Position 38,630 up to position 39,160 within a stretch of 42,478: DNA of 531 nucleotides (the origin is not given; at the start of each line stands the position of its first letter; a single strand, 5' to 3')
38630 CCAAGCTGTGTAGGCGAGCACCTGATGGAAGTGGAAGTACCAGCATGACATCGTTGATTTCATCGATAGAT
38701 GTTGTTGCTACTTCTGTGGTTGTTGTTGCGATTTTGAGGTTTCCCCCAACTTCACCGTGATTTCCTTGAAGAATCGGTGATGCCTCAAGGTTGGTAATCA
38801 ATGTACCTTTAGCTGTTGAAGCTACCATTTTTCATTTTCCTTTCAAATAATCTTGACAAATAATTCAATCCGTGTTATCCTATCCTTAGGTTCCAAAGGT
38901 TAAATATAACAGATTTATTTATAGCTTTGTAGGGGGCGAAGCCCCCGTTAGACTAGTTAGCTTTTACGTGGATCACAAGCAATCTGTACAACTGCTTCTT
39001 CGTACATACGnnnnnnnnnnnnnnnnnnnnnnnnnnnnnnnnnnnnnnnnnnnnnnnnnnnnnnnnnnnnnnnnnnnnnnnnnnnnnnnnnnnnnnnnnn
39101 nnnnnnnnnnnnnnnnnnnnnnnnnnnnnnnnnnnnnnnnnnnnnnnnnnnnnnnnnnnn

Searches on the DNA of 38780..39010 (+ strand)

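Call 84: search_rna_families(source=window, start=38780, end=39010, threshold=evalue, max_evalue=1)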
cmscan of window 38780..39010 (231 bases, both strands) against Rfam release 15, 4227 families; matches with E-value up to 1: 1.
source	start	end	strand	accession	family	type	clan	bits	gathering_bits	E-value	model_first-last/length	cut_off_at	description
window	38825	38867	-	RF02444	SpR10_sRNA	Gene; sRNA;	-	19.9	50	0.028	1-47/47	no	Streptococcus sRNA SpR10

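Call 95: search_dna_similar(query=window:38829-38956:+, collection=phages, mode=distant, max_evalue=0.01, max_rows=10)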
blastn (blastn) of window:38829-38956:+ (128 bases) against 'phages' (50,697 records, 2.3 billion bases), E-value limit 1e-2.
No match.
